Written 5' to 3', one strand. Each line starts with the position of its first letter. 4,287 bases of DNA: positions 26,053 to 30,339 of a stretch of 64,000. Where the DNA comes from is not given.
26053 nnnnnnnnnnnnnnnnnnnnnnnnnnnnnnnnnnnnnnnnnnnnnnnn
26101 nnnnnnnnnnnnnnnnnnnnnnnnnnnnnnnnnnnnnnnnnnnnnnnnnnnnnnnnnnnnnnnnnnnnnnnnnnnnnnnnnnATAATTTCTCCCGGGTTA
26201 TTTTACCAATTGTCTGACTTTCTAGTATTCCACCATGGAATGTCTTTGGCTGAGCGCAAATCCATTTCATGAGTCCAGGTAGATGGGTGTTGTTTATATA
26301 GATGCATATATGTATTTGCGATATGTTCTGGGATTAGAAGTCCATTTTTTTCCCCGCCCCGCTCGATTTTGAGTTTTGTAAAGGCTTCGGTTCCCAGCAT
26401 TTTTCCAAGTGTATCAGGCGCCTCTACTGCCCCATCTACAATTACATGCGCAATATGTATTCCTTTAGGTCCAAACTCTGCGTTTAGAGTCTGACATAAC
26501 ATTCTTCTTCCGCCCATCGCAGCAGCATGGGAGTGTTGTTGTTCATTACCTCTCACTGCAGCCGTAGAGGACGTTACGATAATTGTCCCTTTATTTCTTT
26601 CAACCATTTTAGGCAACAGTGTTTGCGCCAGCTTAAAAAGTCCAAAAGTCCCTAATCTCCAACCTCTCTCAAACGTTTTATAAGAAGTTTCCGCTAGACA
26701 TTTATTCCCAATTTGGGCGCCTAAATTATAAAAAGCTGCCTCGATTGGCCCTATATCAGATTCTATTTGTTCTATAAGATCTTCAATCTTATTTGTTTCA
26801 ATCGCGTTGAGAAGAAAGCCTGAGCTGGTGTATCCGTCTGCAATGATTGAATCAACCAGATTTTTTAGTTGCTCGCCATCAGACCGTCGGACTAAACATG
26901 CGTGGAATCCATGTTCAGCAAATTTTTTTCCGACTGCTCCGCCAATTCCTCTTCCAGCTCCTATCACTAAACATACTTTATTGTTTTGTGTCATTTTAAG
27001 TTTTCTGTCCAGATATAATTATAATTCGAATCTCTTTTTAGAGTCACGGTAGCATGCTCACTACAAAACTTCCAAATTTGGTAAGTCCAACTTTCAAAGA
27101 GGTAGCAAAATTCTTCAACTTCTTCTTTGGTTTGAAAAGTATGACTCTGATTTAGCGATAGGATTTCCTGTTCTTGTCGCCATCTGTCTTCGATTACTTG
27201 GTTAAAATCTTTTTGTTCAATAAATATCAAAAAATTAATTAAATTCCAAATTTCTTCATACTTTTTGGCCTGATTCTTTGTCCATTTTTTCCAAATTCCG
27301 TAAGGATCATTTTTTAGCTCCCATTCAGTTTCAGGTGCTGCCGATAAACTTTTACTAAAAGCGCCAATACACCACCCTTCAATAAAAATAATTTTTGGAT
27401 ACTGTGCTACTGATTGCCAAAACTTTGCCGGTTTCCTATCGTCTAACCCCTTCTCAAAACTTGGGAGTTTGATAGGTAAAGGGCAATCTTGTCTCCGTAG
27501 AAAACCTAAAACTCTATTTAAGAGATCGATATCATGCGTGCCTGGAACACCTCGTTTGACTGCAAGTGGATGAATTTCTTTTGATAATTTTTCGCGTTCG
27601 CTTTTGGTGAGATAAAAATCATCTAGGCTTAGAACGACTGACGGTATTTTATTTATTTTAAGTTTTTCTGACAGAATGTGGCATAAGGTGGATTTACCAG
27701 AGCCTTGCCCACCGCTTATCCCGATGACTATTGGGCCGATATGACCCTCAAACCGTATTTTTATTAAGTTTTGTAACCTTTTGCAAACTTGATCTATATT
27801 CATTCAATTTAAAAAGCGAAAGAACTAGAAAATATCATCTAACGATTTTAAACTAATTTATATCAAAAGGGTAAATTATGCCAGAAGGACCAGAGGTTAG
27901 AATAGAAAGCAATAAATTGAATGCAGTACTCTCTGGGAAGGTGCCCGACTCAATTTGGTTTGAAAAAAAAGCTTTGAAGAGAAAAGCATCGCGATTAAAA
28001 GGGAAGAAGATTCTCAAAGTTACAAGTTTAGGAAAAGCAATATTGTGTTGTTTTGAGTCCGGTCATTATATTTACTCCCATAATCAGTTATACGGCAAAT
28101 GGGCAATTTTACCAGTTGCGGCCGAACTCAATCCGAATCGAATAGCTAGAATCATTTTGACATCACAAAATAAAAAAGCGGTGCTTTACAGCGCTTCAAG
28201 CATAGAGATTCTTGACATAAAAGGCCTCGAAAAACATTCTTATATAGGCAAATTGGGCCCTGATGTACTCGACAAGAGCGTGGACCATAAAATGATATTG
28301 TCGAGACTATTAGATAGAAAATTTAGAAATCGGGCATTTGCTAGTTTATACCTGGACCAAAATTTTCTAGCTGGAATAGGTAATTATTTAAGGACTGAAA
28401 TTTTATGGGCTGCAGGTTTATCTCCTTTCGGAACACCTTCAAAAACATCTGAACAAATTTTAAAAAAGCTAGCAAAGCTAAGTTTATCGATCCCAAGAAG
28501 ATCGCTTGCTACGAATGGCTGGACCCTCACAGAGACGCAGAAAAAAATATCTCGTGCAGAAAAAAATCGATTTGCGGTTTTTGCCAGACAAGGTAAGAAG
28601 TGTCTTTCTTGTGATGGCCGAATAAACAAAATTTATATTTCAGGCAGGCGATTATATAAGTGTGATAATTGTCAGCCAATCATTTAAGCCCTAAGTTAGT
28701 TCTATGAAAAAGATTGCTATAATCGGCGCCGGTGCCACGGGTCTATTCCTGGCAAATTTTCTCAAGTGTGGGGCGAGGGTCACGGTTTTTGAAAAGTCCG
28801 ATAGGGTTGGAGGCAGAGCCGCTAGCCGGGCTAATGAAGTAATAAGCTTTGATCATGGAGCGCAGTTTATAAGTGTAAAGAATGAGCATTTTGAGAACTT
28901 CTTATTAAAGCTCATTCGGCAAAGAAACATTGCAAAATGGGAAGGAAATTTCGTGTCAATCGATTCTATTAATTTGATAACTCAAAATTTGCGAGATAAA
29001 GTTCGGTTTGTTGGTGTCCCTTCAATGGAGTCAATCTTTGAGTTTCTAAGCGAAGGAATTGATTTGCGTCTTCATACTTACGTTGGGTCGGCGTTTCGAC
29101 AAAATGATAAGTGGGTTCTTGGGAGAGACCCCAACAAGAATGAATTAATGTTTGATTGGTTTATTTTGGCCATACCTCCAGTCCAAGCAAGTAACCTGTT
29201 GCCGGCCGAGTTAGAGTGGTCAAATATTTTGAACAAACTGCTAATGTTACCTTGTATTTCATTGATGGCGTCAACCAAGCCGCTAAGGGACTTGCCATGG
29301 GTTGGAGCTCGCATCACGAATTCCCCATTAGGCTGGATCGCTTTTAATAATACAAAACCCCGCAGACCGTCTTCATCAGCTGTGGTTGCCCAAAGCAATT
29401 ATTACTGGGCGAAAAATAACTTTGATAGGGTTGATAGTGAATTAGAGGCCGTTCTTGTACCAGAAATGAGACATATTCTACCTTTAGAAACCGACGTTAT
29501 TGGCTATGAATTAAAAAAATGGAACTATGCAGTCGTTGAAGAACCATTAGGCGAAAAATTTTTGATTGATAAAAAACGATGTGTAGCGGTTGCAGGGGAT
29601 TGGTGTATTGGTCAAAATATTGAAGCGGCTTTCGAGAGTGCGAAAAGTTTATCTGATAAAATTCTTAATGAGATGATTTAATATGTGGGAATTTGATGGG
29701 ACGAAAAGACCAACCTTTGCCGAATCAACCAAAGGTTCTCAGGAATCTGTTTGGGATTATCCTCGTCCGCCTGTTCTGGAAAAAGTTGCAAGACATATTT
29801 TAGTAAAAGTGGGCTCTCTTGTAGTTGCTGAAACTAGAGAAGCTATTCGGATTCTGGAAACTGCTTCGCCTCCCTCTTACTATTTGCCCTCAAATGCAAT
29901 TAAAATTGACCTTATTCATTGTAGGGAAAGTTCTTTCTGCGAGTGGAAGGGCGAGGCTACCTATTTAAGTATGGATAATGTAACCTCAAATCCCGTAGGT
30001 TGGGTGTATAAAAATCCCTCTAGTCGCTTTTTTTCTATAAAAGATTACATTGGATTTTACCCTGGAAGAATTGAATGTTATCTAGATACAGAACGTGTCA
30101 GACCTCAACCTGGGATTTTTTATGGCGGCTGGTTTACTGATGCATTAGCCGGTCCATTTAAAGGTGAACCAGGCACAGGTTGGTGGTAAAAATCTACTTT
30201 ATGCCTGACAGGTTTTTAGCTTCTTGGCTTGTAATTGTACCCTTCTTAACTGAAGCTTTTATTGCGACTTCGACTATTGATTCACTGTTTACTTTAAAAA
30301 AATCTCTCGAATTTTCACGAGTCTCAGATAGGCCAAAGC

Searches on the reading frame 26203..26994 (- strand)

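Call 51: search_protein_families(library=pfam, proteins=[window:26203-26994:-], max_evalue=0.00001)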
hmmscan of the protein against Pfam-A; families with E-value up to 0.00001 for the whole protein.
window:26203-26994:- (263 aa): 3 families
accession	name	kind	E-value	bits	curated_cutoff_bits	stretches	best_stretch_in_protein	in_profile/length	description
PF00106.31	adh_short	-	3.1e-26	92.5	26.6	1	6-184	1-177/195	short chain dehydrogenase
PF13561.12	adh_short_C2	-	5.8e-20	72.3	27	1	12-236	1-220/236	Enoyl-(Acyl carrier protein) reductase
PF08659.16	KR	-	1.9e-06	28.4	22.6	1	8-160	3-153/180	KR domain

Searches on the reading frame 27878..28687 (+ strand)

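Call 54: search_protein_families(library=pfam, proteins=[window:27878-28687:+], max_evalue=0.00001)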
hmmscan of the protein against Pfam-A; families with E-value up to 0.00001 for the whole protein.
window:27878-28687:+ (269 aa): 2 families
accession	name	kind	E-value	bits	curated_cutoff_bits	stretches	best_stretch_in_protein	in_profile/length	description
PF01149.29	Fapy_DNA_glyco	-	3.4e-10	41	25.5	1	1-104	1-108/117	Formamidopyrimidine-DNA glycosylase N-terminal domain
PF06831.19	H2TH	-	1.7e-09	37.9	34.7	1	126-217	1-89/93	Formamidopyrimidine-DNA glycosylase H2TH domain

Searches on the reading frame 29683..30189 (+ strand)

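Call 54: search_protein_families(library=pfam, proteins=[window:29683-30189:+], max_evalue=0.00001)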
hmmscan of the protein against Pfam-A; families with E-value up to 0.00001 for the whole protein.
window:29683-30189:+ (168 aa): 1 family
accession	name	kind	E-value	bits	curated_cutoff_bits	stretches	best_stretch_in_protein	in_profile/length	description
PF04248.19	NTP_transf_9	-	2e-23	82.5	22.1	1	41-127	3-92/93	Domain of unknown function (DUF427)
